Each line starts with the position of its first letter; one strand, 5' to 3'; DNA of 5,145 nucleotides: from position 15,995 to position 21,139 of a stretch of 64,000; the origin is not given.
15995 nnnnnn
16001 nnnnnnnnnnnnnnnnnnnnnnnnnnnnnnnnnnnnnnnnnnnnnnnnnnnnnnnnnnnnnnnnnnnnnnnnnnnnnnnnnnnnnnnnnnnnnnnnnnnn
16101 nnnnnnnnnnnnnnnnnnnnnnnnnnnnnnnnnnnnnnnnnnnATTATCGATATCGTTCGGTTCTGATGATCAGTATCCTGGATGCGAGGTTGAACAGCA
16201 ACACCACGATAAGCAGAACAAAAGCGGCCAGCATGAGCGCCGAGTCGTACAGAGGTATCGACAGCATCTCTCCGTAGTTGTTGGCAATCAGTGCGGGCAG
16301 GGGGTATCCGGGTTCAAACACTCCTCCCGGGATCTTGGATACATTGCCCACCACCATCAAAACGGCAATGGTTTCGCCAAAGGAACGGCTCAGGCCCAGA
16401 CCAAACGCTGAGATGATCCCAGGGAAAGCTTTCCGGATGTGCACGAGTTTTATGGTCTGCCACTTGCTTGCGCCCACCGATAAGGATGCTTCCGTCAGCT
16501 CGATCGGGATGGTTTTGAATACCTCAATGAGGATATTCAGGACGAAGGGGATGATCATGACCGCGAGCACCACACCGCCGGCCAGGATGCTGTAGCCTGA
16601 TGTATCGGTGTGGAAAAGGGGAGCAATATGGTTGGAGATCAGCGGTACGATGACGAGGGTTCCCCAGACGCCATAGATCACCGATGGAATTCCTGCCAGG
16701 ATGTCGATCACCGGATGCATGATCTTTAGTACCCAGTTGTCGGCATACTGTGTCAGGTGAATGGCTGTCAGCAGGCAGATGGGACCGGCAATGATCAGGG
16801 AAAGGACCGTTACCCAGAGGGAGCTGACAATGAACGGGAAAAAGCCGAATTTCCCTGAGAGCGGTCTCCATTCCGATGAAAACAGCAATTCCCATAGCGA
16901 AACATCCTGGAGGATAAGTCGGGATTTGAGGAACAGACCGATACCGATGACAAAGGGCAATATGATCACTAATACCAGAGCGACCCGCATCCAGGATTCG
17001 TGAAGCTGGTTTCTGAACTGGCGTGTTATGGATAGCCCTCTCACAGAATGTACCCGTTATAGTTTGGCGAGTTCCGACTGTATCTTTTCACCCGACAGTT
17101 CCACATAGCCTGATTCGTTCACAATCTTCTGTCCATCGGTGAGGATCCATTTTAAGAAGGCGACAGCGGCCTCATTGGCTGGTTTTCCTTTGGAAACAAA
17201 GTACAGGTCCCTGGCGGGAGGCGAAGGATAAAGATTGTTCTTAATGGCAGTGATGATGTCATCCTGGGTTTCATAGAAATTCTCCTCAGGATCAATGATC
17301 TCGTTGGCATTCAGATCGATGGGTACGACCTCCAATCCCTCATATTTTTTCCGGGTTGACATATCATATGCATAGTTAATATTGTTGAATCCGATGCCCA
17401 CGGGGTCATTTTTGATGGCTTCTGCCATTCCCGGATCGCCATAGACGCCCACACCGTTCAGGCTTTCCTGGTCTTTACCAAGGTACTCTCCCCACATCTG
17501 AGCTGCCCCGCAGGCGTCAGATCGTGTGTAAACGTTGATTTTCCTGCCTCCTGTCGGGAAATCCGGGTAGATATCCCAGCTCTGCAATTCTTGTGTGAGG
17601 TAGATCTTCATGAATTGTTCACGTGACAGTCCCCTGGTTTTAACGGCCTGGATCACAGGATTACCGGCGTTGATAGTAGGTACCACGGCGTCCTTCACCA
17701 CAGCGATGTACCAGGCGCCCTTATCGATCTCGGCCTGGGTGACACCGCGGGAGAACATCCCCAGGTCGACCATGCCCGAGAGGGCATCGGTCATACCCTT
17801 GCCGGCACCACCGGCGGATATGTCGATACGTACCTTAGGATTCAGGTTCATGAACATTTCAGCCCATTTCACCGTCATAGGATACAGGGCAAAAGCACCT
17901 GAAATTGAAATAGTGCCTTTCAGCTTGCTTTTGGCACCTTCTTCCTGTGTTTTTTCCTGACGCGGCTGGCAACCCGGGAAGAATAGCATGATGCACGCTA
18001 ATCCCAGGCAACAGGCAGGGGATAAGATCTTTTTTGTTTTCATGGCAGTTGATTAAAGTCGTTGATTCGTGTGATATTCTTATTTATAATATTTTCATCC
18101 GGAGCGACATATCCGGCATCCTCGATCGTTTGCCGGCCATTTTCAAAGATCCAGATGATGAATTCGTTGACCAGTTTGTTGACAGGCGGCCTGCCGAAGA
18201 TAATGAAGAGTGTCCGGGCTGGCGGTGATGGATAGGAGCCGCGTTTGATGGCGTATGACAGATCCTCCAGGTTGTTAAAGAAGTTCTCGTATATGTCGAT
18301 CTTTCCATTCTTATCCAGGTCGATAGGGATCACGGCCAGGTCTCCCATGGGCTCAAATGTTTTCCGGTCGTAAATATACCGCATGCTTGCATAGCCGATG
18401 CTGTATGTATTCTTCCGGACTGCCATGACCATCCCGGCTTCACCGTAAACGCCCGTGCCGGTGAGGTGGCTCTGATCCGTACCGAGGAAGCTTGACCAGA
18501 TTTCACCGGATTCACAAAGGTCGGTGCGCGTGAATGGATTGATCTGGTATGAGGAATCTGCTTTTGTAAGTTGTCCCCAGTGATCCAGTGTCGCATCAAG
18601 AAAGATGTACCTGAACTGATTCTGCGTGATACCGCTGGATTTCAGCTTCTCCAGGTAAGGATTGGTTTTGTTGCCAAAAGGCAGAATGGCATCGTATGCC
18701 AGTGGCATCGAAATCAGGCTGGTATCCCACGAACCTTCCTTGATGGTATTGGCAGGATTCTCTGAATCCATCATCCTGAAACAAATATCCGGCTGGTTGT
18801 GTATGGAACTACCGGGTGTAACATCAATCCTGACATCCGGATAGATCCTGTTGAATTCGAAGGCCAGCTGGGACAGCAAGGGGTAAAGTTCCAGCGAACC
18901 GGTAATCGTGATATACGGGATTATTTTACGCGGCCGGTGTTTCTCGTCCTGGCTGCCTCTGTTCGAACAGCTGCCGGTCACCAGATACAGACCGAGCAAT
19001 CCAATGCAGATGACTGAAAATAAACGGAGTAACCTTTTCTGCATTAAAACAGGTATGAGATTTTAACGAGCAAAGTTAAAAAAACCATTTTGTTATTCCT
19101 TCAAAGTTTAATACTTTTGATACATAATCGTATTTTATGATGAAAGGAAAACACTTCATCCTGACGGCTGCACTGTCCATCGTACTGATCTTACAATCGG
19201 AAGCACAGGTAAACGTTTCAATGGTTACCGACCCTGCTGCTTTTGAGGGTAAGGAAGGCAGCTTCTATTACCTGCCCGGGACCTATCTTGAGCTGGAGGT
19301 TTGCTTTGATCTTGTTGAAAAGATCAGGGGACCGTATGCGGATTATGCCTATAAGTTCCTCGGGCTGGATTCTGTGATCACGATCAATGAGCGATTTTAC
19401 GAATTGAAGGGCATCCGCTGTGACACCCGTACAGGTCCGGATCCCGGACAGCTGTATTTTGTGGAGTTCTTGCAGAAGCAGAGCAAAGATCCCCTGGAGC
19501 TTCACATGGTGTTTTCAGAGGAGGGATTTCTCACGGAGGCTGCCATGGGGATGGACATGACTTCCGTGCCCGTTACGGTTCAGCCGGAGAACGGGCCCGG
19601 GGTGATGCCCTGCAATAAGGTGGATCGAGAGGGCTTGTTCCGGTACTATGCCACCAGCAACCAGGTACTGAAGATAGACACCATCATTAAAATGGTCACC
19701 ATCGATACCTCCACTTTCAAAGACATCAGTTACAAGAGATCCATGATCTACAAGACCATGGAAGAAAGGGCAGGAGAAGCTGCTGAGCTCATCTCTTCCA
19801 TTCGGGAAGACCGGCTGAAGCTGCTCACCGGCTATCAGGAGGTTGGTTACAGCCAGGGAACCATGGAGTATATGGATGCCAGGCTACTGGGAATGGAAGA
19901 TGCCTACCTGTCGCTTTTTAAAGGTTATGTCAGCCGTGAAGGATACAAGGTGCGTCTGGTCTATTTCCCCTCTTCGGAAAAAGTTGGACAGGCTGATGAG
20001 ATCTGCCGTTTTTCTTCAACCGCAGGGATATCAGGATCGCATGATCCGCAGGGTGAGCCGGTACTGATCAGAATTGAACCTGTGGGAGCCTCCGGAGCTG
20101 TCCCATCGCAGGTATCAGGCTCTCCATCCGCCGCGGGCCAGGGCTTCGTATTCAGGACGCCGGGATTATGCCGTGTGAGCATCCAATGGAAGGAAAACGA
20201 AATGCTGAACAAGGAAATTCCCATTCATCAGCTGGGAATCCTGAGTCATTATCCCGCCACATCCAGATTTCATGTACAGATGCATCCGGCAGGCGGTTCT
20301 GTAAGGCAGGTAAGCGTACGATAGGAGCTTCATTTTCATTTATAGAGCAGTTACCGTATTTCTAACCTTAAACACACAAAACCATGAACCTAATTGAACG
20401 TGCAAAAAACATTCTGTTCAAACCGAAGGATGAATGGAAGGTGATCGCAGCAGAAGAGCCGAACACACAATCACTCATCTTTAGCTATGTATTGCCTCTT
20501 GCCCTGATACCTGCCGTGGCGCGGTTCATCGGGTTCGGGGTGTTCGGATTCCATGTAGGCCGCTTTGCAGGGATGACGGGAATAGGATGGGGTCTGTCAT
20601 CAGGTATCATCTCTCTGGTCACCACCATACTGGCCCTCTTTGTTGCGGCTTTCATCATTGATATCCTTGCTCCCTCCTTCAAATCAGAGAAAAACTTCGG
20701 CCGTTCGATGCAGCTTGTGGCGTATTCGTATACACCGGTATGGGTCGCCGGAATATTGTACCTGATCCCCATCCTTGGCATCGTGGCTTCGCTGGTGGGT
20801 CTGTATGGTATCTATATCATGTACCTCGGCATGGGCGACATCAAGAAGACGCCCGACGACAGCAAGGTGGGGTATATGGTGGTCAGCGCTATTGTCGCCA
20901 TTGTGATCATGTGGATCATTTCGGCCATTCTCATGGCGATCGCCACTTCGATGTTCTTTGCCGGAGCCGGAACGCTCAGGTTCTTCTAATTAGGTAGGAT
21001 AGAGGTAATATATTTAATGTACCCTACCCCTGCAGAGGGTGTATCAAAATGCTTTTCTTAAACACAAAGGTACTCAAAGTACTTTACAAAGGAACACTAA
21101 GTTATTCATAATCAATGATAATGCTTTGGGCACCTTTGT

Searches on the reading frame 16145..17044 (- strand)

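Call 33: search_protein_families(library=pfam, proteins=[window:16145-17044:-], max_evalue=0.00001)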
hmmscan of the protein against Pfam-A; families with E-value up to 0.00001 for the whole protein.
window:16145-17044:- (299 aa): 1 family
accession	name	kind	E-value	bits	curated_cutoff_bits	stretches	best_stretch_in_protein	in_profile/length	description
PF00528.27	BPD_transp_1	-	2.6e-15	57.1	26.4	1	99-290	10-173/184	Binding-protein-dependent transport system inner membrane component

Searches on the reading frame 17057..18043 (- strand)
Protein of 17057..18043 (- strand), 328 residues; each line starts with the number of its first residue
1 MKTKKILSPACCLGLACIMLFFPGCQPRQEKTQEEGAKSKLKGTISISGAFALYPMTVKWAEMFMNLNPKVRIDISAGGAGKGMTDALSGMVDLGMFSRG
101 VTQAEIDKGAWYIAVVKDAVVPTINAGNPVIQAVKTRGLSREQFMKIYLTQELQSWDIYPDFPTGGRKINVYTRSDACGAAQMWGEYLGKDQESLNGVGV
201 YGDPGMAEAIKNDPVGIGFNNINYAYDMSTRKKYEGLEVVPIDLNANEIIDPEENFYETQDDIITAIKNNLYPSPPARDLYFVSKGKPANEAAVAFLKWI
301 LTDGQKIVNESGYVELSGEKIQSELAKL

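Call 33: search_protein_families(library=pfam, proteins=[window:17057-18043:-], max_evalue=0.00001)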
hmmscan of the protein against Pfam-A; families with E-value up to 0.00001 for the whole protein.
window:17057-18043:- (328 aa): 1 family
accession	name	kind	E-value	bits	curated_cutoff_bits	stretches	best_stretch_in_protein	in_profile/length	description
PF12849.12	PBP_like_2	-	5.1e-30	105.6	27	1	39-303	6-266/267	PBP superfamily domain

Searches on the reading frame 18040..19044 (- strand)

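Call 33: search_protein_families(library=pfam, proteins=[window:18040-19044:-], max_evalue=0.00001)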
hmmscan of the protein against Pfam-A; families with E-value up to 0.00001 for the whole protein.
window:18040-19044:- (334 aa): 1 family
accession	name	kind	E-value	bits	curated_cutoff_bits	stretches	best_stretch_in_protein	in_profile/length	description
PF12849.12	PBP_like_2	-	1.4e-13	51.6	27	1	43-300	10-264/267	PBP superfamily domain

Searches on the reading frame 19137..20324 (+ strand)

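Call 33: search_protein_families(library=pfam, proteins=[window:19137-20324:+], max_evalue=0.00001)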
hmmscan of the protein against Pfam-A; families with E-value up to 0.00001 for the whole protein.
window:19137-20324:+ (395 aa): 1 family
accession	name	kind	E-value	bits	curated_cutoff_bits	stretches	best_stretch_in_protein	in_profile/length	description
PF16115.10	DUF4831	-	2e-34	119.6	27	1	40-371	1-294/318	Domain of unknown function (DUF4831)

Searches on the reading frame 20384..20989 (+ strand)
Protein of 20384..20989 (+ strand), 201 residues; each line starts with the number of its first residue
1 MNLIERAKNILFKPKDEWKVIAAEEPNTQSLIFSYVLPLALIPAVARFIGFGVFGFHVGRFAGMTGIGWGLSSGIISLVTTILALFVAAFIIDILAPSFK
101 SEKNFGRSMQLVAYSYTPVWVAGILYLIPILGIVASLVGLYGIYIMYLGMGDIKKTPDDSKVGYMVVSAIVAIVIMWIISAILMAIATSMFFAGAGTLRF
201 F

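Call 33: search_protein_families(library=pfam, proteins=[window:20384-20989:+], max_evalue=0.00001)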
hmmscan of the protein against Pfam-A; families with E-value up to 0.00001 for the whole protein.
window:20384-20989:+ (201 aa): 1 family
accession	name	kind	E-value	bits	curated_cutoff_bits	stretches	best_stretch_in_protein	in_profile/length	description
PF04893.22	Yip1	-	4e-20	72.8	28.6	1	9-178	2-172/173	Yip1 domain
